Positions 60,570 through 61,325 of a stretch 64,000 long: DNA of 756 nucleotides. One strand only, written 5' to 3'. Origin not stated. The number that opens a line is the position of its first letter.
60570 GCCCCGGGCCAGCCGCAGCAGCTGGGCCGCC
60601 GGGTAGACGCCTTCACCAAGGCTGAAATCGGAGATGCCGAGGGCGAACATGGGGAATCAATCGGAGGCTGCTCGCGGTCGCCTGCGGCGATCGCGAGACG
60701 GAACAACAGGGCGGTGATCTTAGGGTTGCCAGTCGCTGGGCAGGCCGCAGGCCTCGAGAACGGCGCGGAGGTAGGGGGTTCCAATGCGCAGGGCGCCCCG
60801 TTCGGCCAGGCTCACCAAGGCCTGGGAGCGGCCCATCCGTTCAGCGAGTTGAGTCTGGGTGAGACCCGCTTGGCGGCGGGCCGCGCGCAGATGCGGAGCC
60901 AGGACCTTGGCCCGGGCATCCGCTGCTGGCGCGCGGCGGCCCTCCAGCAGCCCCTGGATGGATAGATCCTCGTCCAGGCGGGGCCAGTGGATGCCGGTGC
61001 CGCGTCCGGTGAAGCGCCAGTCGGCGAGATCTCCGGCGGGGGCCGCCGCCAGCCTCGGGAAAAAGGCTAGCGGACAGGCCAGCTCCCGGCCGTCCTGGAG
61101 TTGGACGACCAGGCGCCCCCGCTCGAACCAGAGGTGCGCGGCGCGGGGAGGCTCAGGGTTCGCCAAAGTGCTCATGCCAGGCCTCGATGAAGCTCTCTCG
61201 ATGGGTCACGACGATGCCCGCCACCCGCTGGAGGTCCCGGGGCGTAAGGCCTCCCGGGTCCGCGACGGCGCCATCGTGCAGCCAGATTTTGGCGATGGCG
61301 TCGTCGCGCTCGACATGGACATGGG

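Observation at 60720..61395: DUF4160 and DUF2442-HTH gene pair embedded, by overlapping reading frames, inside an imuA-less imuB-dnaE2 mutagenesis cassette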

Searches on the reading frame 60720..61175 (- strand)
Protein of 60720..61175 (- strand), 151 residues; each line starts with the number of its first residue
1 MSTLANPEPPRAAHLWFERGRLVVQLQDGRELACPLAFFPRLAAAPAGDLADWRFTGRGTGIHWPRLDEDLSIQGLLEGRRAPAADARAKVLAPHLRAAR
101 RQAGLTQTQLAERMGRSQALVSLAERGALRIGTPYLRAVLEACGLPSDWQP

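Call 3: search_protein_families(library=pfam, proteins=[window:60720-61175:-], max_evalue=0.01)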
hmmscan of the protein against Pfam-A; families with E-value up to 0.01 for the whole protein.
window:60720-61175:- (151 aa): 5 families
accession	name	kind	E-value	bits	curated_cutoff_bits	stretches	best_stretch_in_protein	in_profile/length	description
PF10387.14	DUF2442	-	3.6e-17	62.8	23.9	1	14-81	3-71/72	Protein of unknown function (DUF2442)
PF13560.12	HTH_31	-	9.3e-11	42.3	27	1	92-146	2-57/64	Helix-turn-helix domain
PF01381.28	HTH_3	-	1.8e-08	34.7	23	1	96-149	1-54/55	Helix-turn-helix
PF24410.1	wHTH-HSP90_Na-assoc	-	0.005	17.6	23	1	75-116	13-52/55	wHTH-Hsp90_Na associated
PF13744.12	HTH_37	-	0.0076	16.5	27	0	87-130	13-57/80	Helix-turn-helix domain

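Call 5: search_solved_structures(query=window:60720-61175:-, max_evalue=1, show_alignments=2)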
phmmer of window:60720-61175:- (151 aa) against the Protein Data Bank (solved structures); distinct sequences matched with E-value up to 1: 34.
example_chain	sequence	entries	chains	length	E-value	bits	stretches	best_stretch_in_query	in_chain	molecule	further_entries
3k8r_A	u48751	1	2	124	3.2e-08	37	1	5-85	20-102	Uncharacterized protein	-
8tac_A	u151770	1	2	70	0.0001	25.7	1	83-146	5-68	DBP48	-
2x8n_A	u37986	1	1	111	0.0004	23.7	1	15-84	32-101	CV0863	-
3f6w_A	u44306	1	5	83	0.0006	23.2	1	86-132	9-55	XRE-family like protein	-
3eus_A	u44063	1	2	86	0.002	21.4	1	92-136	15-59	DNA-binding protein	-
1sq8_A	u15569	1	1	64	0.0041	20.4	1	92-149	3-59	dh434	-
8bny_A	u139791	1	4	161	0.01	19.2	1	92-134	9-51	Immunity repressor protein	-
1r63_A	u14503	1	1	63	0.019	18.3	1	94-149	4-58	REPRESSOR PROTEIN FROM BACTERIOPHAGE 434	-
1per_L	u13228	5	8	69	0.024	18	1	94-149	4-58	PROTEIN (434 REPRESSOR) | 434 REPRESSOR | REPRESSOR PROTEIN CI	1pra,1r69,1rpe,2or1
8qnl_A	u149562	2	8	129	0.061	16.6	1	81-133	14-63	Antitoxin Xre/MbcA/ParS-like toxin-binding domain-containing protein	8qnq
2r63_A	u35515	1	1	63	0.11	15.9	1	95-149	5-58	REPRESSOR PROTEIN FROM BACTERIOPHAGE 434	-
7dlv_D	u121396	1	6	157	0.12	15.6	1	96-147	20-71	Orf20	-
8c8i_D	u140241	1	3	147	0.13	15.6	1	96-147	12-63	Orf20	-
7pwx_CCC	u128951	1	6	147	0.13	15.6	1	96-147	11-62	Orf20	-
6h49_A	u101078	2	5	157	0.13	15.6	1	96-147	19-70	Orf20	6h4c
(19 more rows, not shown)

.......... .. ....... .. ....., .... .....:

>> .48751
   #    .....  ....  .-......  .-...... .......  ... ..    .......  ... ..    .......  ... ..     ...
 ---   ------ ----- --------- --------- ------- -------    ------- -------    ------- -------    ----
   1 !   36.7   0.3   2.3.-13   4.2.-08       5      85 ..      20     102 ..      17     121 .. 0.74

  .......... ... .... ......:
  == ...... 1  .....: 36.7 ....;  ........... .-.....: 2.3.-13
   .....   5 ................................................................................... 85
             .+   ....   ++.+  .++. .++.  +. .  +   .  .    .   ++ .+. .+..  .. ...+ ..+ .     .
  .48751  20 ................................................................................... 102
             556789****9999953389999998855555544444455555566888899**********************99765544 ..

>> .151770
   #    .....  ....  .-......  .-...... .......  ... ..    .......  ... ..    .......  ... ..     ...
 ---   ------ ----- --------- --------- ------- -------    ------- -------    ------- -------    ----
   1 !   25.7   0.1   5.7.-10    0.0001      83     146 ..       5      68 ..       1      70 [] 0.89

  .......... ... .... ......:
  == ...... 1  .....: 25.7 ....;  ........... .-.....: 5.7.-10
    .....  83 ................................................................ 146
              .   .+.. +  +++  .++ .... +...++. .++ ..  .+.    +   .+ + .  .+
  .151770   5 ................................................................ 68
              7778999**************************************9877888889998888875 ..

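Call 7: search_protein_families(library=ncbifam, proteins=[window:60720-61175:-], max_evalue=0.01)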
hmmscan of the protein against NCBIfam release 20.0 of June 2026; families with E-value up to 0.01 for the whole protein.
window:60720-61175:- (151 aa): 3 families
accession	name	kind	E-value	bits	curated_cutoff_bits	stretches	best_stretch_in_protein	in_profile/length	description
TIGR03070.1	couple_hipB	subfamily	3.9e-07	29.9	71.65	1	92-145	3-56/58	type II toxin-antitoxin system Y4mF family antitoxin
NF007271.0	PRK09726.1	equivalog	0.0019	18.1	79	1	91-124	12-45/88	type II toxin-antitoxin system antitoxin HipB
TIGR03830.1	CxxCG_CxxCG_HTH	subfamily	0.0047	16.7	61.8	1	86-130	60-104/127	type II TA system antitoxin MqsA family protein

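Call 27: find_encoding_contigs(protein=window:60720-61175:-, flank=10000, max_places=6)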
Protein window:60720-61175:- (151 aa): 5 contigs read that carry it; 1 place shown.
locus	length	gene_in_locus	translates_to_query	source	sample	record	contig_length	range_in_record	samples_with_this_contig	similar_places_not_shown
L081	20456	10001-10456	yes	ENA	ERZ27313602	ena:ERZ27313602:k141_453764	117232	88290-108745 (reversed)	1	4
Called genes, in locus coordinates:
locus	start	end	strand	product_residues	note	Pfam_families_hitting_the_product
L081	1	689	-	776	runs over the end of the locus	PF03772:Competence, PF00753:Lactamase_B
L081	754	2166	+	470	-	PF00072:Response_reg, PF00158:Sigma54_activat, PF13191:AAA_16 (weak), PF14532:Sigma54_activ_2, PF07728:AAA_5, PF25601:AAA_lid_14, PF02954:HTH_8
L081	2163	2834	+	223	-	-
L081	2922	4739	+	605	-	PF03544:TonB_C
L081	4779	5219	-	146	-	PF00075:RNase_H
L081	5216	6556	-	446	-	PF00202:Aminotran_3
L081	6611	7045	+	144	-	PF02391:MoaE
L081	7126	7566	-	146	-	-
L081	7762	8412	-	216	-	PF14340:DUF4395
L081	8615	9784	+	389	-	PF00817:IMS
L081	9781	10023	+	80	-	PF13711:DUF4160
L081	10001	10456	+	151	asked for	PF10387:DUF2442, PF13560:HTH_31, PF01381:HTH_3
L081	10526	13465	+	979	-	PF07733:DNA_pol3_alpha, PF17657:DNA_pol3_finger, PF14579:HHH_6, PF01336:tRNA_anti-codon (weak)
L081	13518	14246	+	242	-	PF02592:Vut_1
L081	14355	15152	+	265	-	PF05036:SPOR, PF00877:NLPC_P60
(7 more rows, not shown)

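Call 40: find_homologous_proteins(query=window:60720-61175:-, max_evalue=0.00001)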
Query window:60720-61175:- (151 aa): 175 proteins with E <= 0.00001 among 1568 candidates; the best 120 are listed.
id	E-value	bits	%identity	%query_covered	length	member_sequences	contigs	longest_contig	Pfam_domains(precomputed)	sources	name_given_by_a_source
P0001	2.2e-93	328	100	100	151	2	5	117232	PF01381.29,PF10387.15,PF13560.13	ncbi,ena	-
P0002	2.0e-89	315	95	100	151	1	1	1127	PF01381.29,PF10387.15,PF13560.13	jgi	jgi:DNA-binding XRE family transcriptional regulator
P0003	5.5e-89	314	94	100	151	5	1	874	PF01381.29,PF10387.15,PF13560.13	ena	-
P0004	2.8e-88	312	95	100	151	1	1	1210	PF01381.29,PF10387.15,PF13560.13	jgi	jgi:hypothetical protein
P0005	1.0e-86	307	93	100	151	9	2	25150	PF01381.29,PF10387.15,PF13560.13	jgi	-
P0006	2.2e-86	305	93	100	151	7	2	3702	PF01381.29,PF10387.15,PF13560.13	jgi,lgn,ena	jgi:hypothetical protein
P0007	4.5e-86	304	94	100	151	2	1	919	PF01381.29,PF10387.15,PF13560.13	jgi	jgi:hypothetical protein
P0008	2.4e-85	302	93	100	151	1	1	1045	PF01381.29,PF10387.15,PF13560.13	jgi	-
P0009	1.8e-84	299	90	100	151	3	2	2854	PF01381.29,PF10387.15,PF13560.13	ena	-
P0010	2.5e-84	299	92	100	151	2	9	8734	PF01381.29,PF10387.15,PF13560.13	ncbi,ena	-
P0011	5.4e-84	298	91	100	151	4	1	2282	PF01381.29,PF10387.15,PF13560.13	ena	-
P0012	5.5e-84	298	91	100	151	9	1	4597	PF01381.29,PF10387.15,PF13560.13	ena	-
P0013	6.9e-84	297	91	99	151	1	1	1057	PF01381.29,PF10387.15,PF13560.13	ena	-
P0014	1.1e-83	297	91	100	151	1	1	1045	PF01381.29,PF10387.15,PF13560.13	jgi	jgi:hypothetical protein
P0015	1.6e-83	296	90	100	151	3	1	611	PF01381.29,PF10387.15,PF13560.13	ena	-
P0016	2.0e-83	296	90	100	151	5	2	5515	PF01381.29,PF10387.15,PF13560.13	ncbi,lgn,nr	ncbi:MAG: DUF2442 domain-containing protein [Geothrix sp.]|nr:DUF2442 domain-containing protein [Geo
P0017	6.1e-83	294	92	98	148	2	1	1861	PF01381.29,PF10387.15,PF13560.13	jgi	jgi:DNA-binding XRE family transcriptional regulator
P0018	3.9e-82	292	89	100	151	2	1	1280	PF01381.29,PF10387.15,PF13560.13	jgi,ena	-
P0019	1.7e-81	290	89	99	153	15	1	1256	PF01381.29,PF10387.15,PF13560.13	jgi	jgi:DNA-binding XRE family transcriptional regulator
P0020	1.6e-80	286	89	99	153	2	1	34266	PF01381.29,PF10387.15,PF13560.13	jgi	jgi:DNA-binding XRE family transcriptional regulator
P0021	4.9e-80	285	88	100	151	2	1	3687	PF01381.29,PF10387.15,PF13560.13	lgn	-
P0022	1.7e-79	283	87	99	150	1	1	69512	PF01381.29,PF10387.15,PF13560.13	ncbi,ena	-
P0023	3.8e-78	279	87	99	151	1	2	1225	PF01381.29,PF10387.15,PF13560.13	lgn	-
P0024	3.8e-78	279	86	100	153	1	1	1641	PF01381.29,PF10387.15,PF13560.13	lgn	-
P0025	7.6e-78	278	86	100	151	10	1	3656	PF01381.29,PF10387.15,PF13560.13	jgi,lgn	jgi:DNA-binding XRE family transcriptional regulator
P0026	1.4e-77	277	86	100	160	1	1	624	PF01381.29,PF10387.15,PF13560.13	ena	-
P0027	3.0e-77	276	87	100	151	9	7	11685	PF01381.29,PF10387.15,PF13560.13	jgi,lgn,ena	-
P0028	5.4e-77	275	86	97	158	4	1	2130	PF01381.29,PF10387.15,PF13560.13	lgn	-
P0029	1.0e-76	274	88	96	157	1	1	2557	PF01381.29,PF10387.15,PF13560.13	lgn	-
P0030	1.0e-76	274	86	99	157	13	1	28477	PF01381.29,PF10387.15,PF13560.13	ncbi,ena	-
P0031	5.8e-76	272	85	100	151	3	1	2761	PF01381.29,PF10387.15,PF13560.13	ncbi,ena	-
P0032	1.1e-75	271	83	100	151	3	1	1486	PF10387.15,PF13560.13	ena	-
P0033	3.1e-75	269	85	99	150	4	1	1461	PF01381.29,PF10387.15,PF13560.13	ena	-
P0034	3.3e-75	269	84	100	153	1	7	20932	PF01381.29,PF10387.15,PF13560.13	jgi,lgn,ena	jgi:DNA-binding XRE family transcriptional regulator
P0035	1.1e-74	268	84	100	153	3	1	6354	PF01381.29,PF10387.15,PF13560.13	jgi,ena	-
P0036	1.4e-74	267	83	99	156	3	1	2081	PF01381.29,PF10387.15,PF13560.13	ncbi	ncbi:MAG TPA: DUF2442 domain-containing protein [Holophagaceae bacterium]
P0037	2.2e-74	267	84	100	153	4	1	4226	PF01381.29,PF10387.15,PF13560.13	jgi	-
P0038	2.4e-74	266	83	100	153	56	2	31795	PF01381.29,PF10387.15,PF13560.13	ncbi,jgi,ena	ncbi:MAG TPA: DUF2442 domain-containing protein [Geothrix sp.]|jgi:DNA-binding XRE family transcript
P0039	8.7e-71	255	92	85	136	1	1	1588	PF01381.29,PF10387.15,PF13560.13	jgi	jgi:DNA-binding XRE family transcriptional regulator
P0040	2.1e-54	202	65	98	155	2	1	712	PF01381.29,PF10387.15,PF13560.13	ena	-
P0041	1.2e-48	183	89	62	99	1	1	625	PF10387.15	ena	-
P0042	8.5e-47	177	62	93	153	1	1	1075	PF01381.29,PF10387.15,PF13560.13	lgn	-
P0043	2.9e-46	175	62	99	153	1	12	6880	PF01381.29,PF10387.15,PF13560.13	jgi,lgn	-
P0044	7.6e-46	174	58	100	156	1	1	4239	PF10387.15,PF13560.13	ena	-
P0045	2.8e-45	172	61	100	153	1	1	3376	PF10387.15,PF13560.13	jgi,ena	-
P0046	2.9e-45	172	58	95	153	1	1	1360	PF01381.29,PF10387.15,PF13560.13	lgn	-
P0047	4.2e-45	171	54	99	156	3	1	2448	PF01381.29,PF10387.15,PF13560.13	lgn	-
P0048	1.5e-44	170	57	95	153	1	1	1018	PF01381.29,PF10387.15,PF13560.13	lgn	-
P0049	2.8e-43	166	59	100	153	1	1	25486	PF10387.15,PF13560.13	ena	-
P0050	7.9e-43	164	57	95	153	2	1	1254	PF01381.29,PF10387.15,PF13560.13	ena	-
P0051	4.0e-42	162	53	100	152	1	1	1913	PF01381.29,PF10387.15,PF13560.13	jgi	jgi:DNA-binding XRE family transcriptional regulator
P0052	4.4e-42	162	58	95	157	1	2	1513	PF10387.15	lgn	-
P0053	7.8e-42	161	53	99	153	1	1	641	PF10387.15,PF13560.13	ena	-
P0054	1.3e-41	160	55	100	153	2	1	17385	PF01381.29,PF10387.15,PF13560.13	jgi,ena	jgi:hypothetical protein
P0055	3.0e-41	159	55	95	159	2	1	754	PF01381.29,PF10387.15,PF13560.13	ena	-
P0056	3.2e-41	159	56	93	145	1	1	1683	PF01381.29,PF10387.15,PF13560.13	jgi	jgi:DNA-binding XRE family transcriptional regulator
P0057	9.4e-41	157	55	97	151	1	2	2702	PF01381.29,PF10387.15,PF13560.13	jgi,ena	jgi:hypothetical protein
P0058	2.4e-40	156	54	95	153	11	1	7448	PF01381.29,PF10387.15,PF13560.13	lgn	-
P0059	7.7e-40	154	55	95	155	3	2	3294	PF01381.29,PF10387.15,PF13560.13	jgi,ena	jgi:hypothetical protein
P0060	4.9e-39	152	53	98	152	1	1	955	PF01381.29,PF10387.15,PF13560.13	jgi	-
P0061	3.6e-37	146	51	95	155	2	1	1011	PF01381.29,PF10387.15,PF13560.13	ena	-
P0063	2.4e-31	127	50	94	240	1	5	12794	PF10387.15,PF13560.13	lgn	-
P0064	8.5e-23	99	55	56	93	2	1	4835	PF10387.15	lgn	-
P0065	6.0e-21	93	57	56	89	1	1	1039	PF10387.15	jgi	jgi:hypothetical protein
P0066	8.5e-21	93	56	52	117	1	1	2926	PF10387.15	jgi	jgi:hypothetical protein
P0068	4.2e-20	90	62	51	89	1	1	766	PF10387.15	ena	-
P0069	1.0e-17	83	58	51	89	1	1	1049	PF10387.15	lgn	-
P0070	1.6e-17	82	58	44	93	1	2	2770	PF10387.15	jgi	jgi:hypothetical protein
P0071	1.8e-17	82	61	40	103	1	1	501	PF10387.15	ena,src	-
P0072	2.4e-17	81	53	56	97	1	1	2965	PF10387.15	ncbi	-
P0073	3.8e-17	81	54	55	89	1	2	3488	PF10387.15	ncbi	-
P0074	7.7e-17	80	54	54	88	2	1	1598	PF10387.15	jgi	jgi:hypothetical protein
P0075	5.2e-16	77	53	55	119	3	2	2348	PF10387.15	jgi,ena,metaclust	metaclust:\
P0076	7.0e-16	77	48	55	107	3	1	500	PF10387.15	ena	-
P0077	7.7e-16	76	47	52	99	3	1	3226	PF10387.15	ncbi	-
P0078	1.3e-15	76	51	62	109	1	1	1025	PF10387.15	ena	-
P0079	1.4e-15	76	49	54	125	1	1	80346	PF10387.15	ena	-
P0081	1.5e-15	76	42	75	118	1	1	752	PF10387.15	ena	-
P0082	1.7e-15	75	52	54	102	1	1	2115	PF10387.15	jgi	jgi:hypothetical protein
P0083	1.7e-15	75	43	57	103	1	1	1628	PF10387.15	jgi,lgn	jgi:hypothetical protein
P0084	2.2e-15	75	53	55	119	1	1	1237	PF10387.15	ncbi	-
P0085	2.5e-15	75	49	54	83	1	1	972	PF10387.15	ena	-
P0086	3.4e-15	74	49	52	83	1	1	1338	PF10387.15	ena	-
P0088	4.7e-15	74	49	52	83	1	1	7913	PF10387.15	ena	-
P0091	6.5e-15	73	49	52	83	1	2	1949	PF10387.15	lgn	-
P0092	8.4e-15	73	59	40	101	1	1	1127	PF10387.15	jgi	jgi:hypothetical protein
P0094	9.4e-15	73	49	53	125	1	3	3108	PF10387.15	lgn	-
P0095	1.0e-14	73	49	53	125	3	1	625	PF10387.15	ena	-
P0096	1.1e-14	73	49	52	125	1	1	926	PF10387.15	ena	-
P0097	1.1e-14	73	49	53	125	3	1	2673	PF10387.15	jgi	jgi:hypothetical protein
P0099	1.1e-14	73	49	54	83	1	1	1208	PF10387.15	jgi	jgi:hypothetical protein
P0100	1.2e-14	73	49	54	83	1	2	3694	PF10387.15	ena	-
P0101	1.5e-14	72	49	54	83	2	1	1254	PF10387.15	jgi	jgi:hypothetical protein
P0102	2.4e-14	72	54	47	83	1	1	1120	PF10387.15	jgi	jgi:hypothetical protein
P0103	2.8e-14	71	57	51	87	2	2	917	PF10387.15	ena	-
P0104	3.0e-14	71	47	54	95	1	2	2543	PF10387.15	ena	-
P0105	3.3e-14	71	49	52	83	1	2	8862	PF10387.15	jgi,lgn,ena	-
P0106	3.3e-14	71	49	54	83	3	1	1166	PF10387.15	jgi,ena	jgi:hypothetical protein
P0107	3.7e-14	71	43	73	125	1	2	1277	PF10387.15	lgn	-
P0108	4.0e-14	71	49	47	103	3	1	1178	PF10387.15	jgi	jgi:hypothetical protein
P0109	4.6e-14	71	49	54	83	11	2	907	PF10387.15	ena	-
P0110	4.7e-14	71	48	52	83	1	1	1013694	PF10387.15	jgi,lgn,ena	-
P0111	4.7e-14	71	49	52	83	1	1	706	PF10387.15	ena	-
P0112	4.7e-14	71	48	53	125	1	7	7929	PF10387.15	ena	-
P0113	4.9e-14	71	46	53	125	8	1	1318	PF10387.15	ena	-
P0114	5.4e-14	70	53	48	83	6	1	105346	PF10387.15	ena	-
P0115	6.3e-14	70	49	52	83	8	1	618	PF10387.15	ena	-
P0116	6.3e-14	70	52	55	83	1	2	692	PF10387.15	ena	-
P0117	6.5e-14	70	49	52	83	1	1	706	PF10387.15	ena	-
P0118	7.0e-14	70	48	55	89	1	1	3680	PF10387.15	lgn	-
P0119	8.7e-14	70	46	55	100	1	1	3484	PF10387.15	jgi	jgi:hypothetical protein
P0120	9.0e-14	70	51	53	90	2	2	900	PF10387.15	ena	-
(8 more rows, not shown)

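Call 41: find_encoding_contigs(protein=P0049, flank=6000, max_places=3)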
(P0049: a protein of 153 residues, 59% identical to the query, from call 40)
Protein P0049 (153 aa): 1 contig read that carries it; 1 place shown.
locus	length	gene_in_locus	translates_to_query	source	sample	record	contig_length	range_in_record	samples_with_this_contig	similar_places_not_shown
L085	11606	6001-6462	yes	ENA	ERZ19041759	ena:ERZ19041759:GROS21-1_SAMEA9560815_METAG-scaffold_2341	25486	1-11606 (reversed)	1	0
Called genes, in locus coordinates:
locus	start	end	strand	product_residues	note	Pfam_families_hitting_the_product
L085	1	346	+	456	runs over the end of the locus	PF02653:BPD_transp_2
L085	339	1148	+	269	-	PF00005:ABC_tran, PF13304:AAA_21 (faint), PF12399:BCA_ABC_TP_C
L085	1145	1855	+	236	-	PF00005:ABC_tran, PF13304:AAA_21 (faint)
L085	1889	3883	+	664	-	PF22745:Nlig-Ia, PF01653:DNA_ligase_aden, PF03120:OB_DNA_ligase, PF03119:DNA_ligase_ZBD (weak), PF12826:HHH_2, PF00533:BRCT, PF12738:PTCB-BRCT (weak)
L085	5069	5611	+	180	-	-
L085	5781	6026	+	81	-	PF13711:DUF4160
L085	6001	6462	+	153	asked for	PF10387:DUF2442, PF13560:HTH_31 (weak)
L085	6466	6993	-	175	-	PF01928:CYTH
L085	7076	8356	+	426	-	-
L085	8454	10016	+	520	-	PF00072:Response_reg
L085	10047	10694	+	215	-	-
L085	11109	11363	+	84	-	-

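Call 42: find_encoding_contigs(protein=P0054, flank=6000, max_places=3)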
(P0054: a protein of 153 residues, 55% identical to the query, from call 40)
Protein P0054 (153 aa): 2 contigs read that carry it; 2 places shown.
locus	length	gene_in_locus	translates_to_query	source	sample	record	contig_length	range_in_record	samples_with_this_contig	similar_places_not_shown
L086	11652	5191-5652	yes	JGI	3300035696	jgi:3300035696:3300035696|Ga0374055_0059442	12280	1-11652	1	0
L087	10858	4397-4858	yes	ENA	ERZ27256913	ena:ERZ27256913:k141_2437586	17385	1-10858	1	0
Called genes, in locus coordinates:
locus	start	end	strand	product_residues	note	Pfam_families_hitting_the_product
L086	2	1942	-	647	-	?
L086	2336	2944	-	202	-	-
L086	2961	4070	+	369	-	PF13356:Arm-DNA-bind_3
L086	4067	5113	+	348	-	PF17761:DUF1016_N, PF06250:YhcG_C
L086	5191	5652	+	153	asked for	PF10387:DUF2442, PF13560:HTH_31 (weak), PF01381:HTH_3 (weak)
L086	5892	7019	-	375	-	-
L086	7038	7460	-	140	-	PF23477:zf_Tbcl_2 (faint)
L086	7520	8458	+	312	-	PF03308:MeaB, PF02492:cobW (faint)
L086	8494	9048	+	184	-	PF00117:GATase, PF07722:Peptidase_C26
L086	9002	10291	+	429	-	PF00425:Chorismate_bind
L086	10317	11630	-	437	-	PF00375:SDF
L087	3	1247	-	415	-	?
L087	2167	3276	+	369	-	PF13356:Arm-DNA-bind_3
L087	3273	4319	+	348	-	PF17761:DUF1016_N, PF06250:YhcG_C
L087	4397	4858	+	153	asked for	PF10387:DUF2442, PF13560:HTH_31 (weak), PF01381:HTH_3 (weak)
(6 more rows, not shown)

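Call 43: find_encoding_contigs(protein=P0043, flank=6000, max_places=4)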
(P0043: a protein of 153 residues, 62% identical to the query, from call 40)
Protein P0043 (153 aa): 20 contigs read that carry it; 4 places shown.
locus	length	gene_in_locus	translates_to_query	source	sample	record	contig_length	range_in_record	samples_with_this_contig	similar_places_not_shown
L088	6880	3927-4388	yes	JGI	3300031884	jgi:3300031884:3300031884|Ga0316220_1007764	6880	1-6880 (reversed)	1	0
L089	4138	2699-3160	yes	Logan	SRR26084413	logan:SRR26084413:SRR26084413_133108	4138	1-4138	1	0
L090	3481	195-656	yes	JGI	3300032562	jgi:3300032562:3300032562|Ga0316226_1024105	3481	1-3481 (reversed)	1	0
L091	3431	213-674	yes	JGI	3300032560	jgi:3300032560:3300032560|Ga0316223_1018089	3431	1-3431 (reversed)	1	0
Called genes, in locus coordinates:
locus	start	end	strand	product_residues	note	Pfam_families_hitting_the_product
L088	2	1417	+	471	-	?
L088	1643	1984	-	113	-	PF20586:DUF6788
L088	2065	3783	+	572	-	PF14104:DUF4277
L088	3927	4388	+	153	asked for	PF10387:DUF2442, PF13560:HTH_31 (weak), PF01381:HTH_3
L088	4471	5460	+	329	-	PF06580:His_kinase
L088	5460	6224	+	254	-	PF00072:Response_reg, PF04397:LytTR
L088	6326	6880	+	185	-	?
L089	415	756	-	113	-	PF20586:DUF6788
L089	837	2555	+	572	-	PF14104:DUF4277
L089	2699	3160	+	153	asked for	PF10387:DUF2442, PF13560:HTH_31 (weak), PF01381:HTH_3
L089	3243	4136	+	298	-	?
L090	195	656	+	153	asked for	PF10387:DUF2442, PF13560:HTH_31 (weak), PF01381:HTH_3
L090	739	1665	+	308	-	PF06580:His_kinase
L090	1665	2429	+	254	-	PF00072:Response_reg, PF04397:LytTR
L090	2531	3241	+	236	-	-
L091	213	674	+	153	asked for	PF10387:DUF2442, PF13560:HTH_31 (weak), PF01381:HTH_3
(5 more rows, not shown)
